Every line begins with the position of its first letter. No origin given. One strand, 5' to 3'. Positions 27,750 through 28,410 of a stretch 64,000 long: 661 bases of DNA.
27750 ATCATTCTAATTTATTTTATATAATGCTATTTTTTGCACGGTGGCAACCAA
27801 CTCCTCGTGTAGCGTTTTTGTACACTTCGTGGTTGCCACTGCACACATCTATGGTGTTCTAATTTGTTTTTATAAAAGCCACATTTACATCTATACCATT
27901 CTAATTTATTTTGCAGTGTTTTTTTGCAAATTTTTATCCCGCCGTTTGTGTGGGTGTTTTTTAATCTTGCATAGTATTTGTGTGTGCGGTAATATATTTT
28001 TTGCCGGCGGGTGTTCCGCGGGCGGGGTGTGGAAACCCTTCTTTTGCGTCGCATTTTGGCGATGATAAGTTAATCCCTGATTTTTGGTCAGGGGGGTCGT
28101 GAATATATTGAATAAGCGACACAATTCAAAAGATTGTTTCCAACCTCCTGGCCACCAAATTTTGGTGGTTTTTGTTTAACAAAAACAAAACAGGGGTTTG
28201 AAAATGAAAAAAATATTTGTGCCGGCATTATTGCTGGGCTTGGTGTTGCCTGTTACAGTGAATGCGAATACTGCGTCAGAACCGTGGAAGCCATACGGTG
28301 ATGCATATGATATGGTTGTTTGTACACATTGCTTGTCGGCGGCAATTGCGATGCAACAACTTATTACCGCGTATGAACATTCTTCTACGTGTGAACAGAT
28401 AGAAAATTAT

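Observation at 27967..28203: Conserved ~200-nt structured 5' leader (copy 1 of 3) with a riboswitch/attenuator-like architecture I cannot assign to any known class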

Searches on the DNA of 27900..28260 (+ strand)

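Call 7: search_rna_families(source=window, start=27900, end=28260, threshold=evalue, max_evalue=10, show_alignments=3)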
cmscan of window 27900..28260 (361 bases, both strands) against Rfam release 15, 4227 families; matches with E-value up to 10: 6.
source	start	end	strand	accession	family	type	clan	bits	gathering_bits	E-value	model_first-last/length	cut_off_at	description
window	28086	28161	+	RF02221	sRNA-Xcc1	Gene; sRNA;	-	26.4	53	0.015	1-87/87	no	sRNA-Xcc1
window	28099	28218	+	RF01584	snoR03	Gene; snRNA; snoRNA; HACA-box;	-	21.5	80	2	1-163/163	no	small nucleolar RNA snoR03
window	28035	28100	+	RF02507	Atu_Ti3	Gene; sRNA;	-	17.4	50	0.42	1-89/89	no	Rhizobiales sRNA Atu_Ti3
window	27994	28043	+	RF03163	c4-a1b1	Gene; antisense;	CL00128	13.1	46.7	0.92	1-53/53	no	a1, b1 targets of C4 antisense RNA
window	28015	28100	+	RF02223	sX4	Gene; sRNA;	-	10.1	70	9.6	1-167/167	no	Proteobacterial sRNA sX4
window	27978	28235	-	RF02267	Vax2os1_2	Gene; lncRNA;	-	5.1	55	2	220-466/466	no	Vax2os1 conserved region 2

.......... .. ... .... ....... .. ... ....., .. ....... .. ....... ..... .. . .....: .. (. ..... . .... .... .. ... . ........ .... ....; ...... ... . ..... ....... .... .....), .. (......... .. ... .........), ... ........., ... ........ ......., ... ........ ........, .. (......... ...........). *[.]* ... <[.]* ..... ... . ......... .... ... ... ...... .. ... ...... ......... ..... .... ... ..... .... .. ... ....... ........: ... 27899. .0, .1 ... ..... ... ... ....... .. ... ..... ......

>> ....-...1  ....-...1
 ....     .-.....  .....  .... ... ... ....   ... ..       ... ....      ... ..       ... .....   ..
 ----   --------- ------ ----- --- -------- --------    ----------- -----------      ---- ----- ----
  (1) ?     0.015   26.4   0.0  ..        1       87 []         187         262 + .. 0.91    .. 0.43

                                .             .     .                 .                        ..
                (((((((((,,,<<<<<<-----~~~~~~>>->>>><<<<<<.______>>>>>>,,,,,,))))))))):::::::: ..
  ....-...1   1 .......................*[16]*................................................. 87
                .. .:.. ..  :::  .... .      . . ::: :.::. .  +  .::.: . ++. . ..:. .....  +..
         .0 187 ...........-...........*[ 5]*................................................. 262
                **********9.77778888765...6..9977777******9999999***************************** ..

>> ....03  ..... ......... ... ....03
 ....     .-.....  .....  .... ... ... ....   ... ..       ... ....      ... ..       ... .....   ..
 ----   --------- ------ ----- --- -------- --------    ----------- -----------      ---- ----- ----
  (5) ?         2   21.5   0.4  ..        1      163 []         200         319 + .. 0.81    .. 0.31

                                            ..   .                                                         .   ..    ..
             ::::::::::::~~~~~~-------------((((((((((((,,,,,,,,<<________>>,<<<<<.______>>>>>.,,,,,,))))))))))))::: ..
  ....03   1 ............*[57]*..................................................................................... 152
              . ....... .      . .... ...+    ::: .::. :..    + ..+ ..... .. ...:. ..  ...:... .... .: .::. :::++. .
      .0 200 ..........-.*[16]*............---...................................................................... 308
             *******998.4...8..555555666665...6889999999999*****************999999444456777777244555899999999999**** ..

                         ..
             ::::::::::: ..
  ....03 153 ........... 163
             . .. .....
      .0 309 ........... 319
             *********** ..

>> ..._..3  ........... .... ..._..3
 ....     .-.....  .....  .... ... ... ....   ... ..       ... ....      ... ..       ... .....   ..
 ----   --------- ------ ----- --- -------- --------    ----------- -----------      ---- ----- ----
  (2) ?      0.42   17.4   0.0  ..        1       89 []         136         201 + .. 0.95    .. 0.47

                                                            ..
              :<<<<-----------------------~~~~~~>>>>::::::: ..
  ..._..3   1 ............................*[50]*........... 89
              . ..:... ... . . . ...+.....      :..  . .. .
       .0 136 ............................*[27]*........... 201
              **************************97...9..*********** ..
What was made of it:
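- Closest known: Rfam RF02221 sRNA-Xcc1. Same: A closing helix with a GG...CC-rich stem around two short hairpins, ending in CCACC and U's (alignment in call 7).
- The weak resemblance to the integron-associated sRNA-Xcc1 (26 bits, call 7) prompted this idea.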

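Call 43: build_rna_model(alignment_id=A3, structure=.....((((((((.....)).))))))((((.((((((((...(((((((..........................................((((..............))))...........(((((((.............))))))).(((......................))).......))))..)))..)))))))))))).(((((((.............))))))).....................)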
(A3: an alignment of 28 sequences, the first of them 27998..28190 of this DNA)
Model R1 built from alignment A3 (28 sequences, 260 columns); structure: as given.
model positions 199; base pairs 48; branch points 4; effective number of sequences 3.72; information 0.59 bits per position. Calibrated on 0.2 Mb of random sequence (short: E-values are rough).
structure used (alignment columns):
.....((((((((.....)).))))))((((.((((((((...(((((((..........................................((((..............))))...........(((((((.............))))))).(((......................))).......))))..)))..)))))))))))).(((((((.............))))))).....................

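Call 44: search_with_rna_model(model_id=R1, source=window, max_evalue=10)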
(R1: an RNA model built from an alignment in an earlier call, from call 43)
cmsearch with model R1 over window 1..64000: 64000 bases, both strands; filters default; matches with E-value up to 10: 8.
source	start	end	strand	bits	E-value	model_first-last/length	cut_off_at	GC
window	36008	36206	-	183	9.6e-63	1-199/199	no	0.43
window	27998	28189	+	157.3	1e-53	1-199/199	no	0.44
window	60851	61038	-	148.1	1.7e-50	1-199/199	no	0.42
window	59073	59164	-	14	0.0018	1-199/199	no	0.4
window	36023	36146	+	12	0.0092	1-199/199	no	0.42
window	27762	27876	+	7.8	0.29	1-199/199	no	0.37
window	60872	60890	+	6.9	0.59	159-178/199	no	0.42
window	27905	27975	+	4.2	5.4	1-199/199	no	0.32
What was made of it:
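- Checked: The opposite strand scores at most 12 bits (call 44).
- The window has 3 copies at 148-183 bits, against at most 12 bits on the antisense strand (call 44).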

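Call 45: search_with_rna_model(model_id=R1, sources=[window, L002, L005, L006, L007, L009, L010, L011, L013, L018, L019, L023, L025, L026, L029, L031, L032, L034, L036, L037, L038, L042, L044, L048, L050, L051, L070, L082, L085, L093, L100, L103, L120, L132, L146, L158, L162], max_evalue=0.01, make_alignment=true)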
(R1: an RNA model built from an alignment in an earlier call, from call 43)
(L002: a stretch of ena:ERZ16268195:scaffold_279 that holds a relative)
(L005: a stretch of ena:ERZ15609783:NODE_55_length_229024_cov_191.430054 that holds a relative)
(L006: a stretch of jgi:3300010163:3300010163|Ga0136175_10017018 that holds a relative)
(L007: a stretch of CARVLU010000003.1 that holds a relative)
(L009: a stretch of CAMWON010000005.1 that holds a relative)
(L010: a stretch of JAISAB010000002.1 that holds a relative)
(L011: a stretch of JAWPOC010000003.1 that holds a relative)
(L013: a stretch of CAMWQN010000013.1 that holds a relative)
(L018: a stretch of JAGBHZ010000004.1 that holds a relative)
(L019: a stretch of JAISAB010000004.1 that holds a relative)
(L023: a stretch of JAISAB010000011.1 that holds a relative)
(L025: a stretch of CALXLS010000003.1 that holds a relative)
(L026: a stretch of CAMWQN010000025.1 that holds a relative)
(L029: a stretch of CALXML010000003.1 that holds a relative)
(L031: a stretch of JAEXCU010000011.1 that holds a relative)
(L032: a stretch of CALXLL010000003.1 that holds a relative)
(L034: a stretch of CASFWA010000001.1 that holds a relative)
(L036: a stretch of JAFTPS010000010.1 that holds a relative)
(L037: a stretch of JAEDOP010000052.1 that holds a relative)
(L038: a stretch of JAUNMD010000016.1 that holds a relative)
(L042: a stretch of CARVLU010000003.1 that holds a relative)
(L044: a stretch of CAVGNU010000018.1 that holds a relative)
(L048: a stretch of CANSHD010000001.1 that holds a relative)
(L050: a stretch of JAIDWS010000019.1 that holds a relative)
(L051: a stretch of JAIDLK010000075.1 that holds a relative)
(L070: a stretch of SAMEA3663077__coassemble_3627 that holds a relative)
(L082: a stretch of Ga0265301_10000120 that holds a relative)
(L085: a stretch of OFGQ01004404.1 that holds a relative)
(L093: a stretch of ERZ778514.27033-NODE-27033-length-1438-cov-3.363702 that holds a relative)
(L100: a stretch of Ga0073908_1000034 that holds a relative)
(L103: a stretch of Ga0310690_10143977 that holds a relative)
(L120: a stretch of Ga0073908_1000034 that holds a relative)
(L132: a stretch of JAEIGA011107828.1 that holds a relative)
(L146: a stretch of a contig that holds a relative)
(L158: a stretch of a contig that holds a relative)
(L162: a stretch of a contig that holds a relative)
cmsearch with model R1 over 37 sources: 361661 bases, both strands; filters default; matches with E-value up to 0.01: 68.
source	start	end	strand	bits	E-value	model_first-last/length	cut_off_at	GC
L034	2896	3095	-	189.5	2.9e-64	1-199/199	no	0.4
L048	5585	5786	+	187.4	1.5e-63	1-199/199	no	0.43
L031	3995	4193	+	187.3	1.7e-63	1-199/199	no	0.44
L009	5271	5470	-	186.5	3.3e-63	1-199/199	no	0.41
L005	8543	8741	+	185.2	9.6e-63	1-199/199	no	0.44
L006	5237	5440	-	183.7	3.1e-62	1-199/199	no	0.41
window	36008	36206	-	183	5.4e-62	1-199/199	no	0.43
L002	9709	9907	+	182.5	8.4e-62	1-199/199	no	0.41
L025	2608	2810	+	181.7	1.6e-61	1-199/199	no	0.4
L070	2199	2395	-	180.8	3.3e-61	1-199/199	no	0.39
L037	4359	4555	-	179.4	1e-60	1-199/199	no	0.39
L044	4022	4222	+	176.4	1.1e-59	1-199/199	no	0.47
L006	3423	3624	+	171.7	5e-58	1-199/199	no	0.43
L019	1840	2039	+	169.9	2.3e-57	1-199/199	no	0.43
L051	4122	4312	-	168.4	7.1e-57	1-199/199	no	0.43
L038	2006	2207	-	164.9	1.3e-55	1-199/199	no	0.43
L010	5421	5609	-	156.5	1.1e-52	1-199/199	no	0.5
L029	150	339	+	152.6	2.6e-51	1-199/199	no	0.39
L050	3885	4073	-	146.1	5.1e-49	1-199/199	no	0.5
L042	2747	2937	-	139.8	7.8e-47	1-199/199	no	0.48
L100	8888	9078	-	139.8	7.8e-47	1-199/199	no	0.48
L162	9531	9721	-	139.8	7.8e-47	1-199/199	no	0.48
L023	4374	4559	+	139.7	8.3e-47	1-199/199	no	0.47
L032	6184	6376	+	137.6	4.8e-46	1-199/199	no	0.41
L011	3998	4188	+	137.3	6e-46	1-199/199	no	0.4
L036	7353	7574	+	135.2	3.3e-45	1-199/199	no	0.42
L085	2367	2562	-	134.2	7.5e-45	1-199/199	no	0.48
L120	4071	4266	-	134.2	7.5e-45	1-199/199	no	0.48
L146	1947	2142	-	134.2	7.5e-45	1-199/199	no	0.48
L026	1580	1750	-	133.1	1.7e-44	1-199/199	no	0.42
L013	737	934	+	132.8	2.2e-44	1-199/199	no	0.43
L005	17094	17316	-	132.7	2.4e-44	1-199/199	no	0.43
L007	1216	1410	-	132.3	3.4e-44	1-199/199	no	0.48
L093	380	574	-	132.3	3.4e-44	1-199/199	no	0.48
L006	1295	1527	-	129.7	2.7e-43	1-199/199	no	0.47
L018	4288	4516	+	123.3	5.1e-41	1-199/199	no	0.41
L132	398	597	+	122.8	7.5e-41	1-199/199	no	0.47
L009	179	393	+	121.6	1.9e-40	1-199/199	no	0.45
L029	7645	7842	+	120.9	3.3e-40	1-199/199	no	0.41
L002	18760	18982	-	119.6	9.6e-40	1-199/199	no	0.47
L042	1264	1495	+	111.4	7.4e-37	1-199/199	no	0.46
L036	2307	2535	+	111.1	9.5e-37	1-199/199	no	0.42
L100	7404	7635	+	111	9.8e-37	1-199/199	no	0.45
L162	8047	8278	+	111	9.8e-37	1-199/199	no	0.45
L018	761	927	-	110.9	1.1e-36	1-199/199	no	0.41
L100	3169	3352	+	109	5.1e-36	1-199/199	no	0.46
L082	276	481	-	103.1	5.7e-34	1-199/199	no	0.47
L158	2941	3157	-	100.7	4.1e-33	1-199/199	no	0.41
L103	1313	1522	-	99.7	9e-33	1-199/199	no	0.44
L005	15843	16010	+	96.4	1.3e-31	1-199/199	no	0.47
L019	1543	1720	-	86.4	4.2e-28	1-199/199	no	0.46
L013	5939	6206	+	38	4e-11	1-199/199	no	0.44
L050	5957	6205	-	33.6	1.4e-09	1-199/199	no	0.47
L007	3299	3547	-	31.5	7.7e-09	1-199/199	no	0.47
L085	4449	4697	-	31.5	7.7e-09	1-199/199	no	0.47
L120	6153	6401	-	31.5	7.7e-09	1-199/199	no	0.47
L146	4029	4277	-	31.5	7.7e-09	1-199/199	no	0.47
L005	15553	15721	+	29.2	4.8e-08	1-199/199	no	0.4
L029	5216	5462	-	29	5.9e-08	1-199/199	no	0.44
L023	1635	1750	+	28.7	7.2e-08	1-199/199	no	0.48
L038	2025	2221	+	25.9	7.4e-07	1-199/199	no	0.43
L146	14047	14146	+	21.8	1.9e-05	1-199/199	no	0.5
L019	1825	2025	-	18.7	0.00023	1-199/199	no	0.43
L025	2673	2848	-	17.6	0.00059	1-199/199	no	0.34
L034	2858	3035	+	16.7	0.0012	1-199/199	no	0.35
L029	7704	7824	-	14.5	0.0073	1-199/199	no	0.37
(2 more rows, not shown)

Alignment A4: 68 matches aligned to the model, 440 columns, each read 5' to 3' on its own strand. Consensus structure (alignment columns), stored with it:
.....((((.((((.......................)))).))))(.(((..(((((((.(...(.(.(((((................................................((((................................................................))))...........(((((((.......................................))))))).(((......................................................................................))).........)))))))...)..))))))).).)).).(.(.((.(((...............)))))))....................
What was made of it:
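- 53 matches of at least 86 bits lie in 37 related loci, up to 3-4 per 12-20 kb (call 45).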

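Call 46: search_with_rna_model(model_id=R1, sources=[window, L002, L005, L006, L007, L009, L010, L011, L013, L018, L019, L023, L025, L026, L029, L032, L034, L036, L037, L038, L042, L044, L048, L050, L051, L082, L085, L100, L103, L132, L158], max_evalue=1e-20, make_alignment=true)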
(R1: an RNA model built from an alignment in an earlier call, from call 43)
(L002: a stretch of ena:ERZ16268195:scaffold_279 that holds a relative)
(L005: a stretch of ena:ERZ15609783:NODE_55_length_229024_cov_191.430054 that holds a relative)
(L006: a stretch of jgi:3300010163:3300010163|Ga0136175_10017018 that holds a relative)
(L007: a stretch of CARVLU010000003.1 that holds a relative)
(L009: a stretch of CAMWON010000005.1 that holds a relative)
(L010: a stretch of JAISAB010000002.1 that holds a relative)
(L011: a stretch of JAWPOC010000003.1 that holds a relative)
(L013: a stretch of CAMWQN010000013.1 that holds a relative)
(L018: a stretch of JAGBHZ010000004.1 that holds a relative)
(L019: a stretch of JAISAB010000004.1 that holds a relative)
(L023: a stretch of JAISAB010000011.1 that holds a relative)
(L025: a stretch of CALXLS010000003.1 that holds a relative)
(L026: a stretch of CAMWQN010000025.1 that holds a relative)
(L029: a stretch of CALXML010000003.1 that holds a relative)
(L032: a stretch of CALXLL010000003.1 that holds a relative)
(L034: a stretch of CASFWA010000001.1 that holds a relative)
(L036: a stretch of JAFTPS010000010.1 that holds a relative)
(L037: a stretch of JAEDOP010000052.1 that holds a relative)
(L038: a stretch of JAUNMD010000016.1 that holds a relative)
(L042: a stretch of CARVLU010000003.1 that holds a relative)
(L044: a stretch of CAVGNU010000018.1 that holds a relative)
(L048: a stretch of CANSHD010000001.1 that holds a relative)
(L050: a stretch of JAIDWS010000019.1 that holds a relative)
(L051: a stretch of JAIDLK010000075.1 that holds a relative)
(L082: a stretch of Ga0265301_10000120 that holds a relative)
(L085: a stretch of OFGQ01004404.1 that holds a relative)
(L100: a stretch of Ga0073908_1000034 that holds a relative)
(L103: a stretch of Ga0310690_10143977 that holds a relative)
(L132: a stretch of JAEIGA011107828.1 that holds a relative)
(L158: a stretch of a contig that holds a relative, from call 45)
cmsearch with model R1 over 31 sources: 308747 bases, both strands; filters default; matches with E-value up to 1e-20: 46.
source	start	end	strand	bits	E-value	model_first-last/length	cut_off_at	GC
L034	2896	3095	-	189.5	2.4e-64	1-199/199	no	0.4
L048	5585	5786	+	187.4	1.3e-63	1-199/199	no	0.43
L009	5271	5470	-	186.5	2.8e-63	1-199/199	no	0.41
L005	8543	8741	+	185.2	8.2e-63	1-199/199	no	0.44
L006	5237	5440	-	183.7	2.7e-62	1-199/199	no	0.41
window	36008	36206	-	183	4.6e-62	1-199/199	no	0.43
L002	9709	9907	+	182.5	7.1e-62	1-199/199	no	0.41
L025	2608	2810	+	181.7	1.4e-61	1-199/199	no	0.4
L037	4359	4555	-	179.4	8.5e-61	1-199/199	no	0.39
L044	4022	4222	+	176.4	9.5e-60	1-199/199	no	0.47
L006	3423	3624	+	171.7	4.3e-58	1-199/199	no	0.43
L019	1840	2039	+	169.9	1.9e-57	1-199/199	no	0.43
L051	4122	4312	-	168.4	6.1e-57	1-199/199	no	0.43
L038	2006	2207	-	164.9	1.1e-55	1-199/199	no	0.43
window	27998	28189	+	157.3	5.1e-53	1-199/199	no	0.44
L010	5421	5609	-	156.5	9.1e-53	1-199/199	no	0.5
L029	150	339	+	152.6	2.2e-51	1-199/199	no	0.39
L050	3885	4073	-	146.1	4.4e-49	1-199/199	no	0.5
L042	2747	2937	-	139.8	6.7e-47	1-199/199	no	0.48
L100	8888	9078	-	139.8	6.7e-47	1-199/199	no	0.48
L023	4374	4559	+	139.7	7.1e-47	1-199/199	no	0.47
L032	6184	6376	+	137.6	4.1e-46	1-199/199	no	0.41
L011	3998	4188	+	137.3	5.1e-46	1-199/199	no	0.4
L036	7353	7574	+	135.2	2.8e-45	1-199/199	no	0.42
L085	2367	2562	-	134.2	6.4e-45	1-199/199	no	0.48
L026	1580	1750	-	133.1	1.5e-44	1-199/199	no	0.42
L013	737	934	+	132.8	1.9e-44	1-199/199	no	0.43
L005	17094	17316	-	132.7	2.1e-44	1-199/199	no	0.43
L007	1216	1410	-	132.3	2.9e-44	1-199/199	no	0.48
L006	1295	1527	-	129.7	2.3e-43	1-199/199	no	0.47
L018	4288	4516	+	123.3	4.3e-41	1-199/199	no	0.41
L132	398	597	+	122.8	6.4e-41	1-199/199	no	0.47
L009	179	393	+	121.6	1.6e-40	1-199/199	no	0.45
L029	7645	7842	+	120.9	2.8e-40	1-199/199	no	0.41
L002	18760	18982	-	119.6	8.2e-40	1-199/199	no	0.47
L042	1264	1495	+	111.4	6.3e-37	1-199/199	no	0.46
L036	2307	2535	+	111.1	8.1e-37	1-199/199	no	0.42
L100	7404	7635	+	111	8.3e-37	1-199/199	no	0.45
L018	761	927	-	110.9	9.6e-37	1-199/199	no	0.41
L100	3169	3352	+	109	4.4e-36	1-199/199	no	0.46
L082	276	481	-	103.1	4.9e-34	1-199/199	no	0.47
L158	2941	3157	-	100.7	3.5e-33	1-199/199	no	0.41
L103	1313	1522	-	99.7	7.7e-33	1-199/199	no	0.44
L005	15843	16010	+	96.4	1.1e-31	1-199/199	no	0.47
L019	1543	1720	-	86.4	3.6e-28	1-199/199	no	0.46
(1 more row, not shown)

Alignment A5: 46 matches aligned to the model, 364 columns, each read 5' to 3' on its own strand. Consensus structure (alignment columns), stored with it:
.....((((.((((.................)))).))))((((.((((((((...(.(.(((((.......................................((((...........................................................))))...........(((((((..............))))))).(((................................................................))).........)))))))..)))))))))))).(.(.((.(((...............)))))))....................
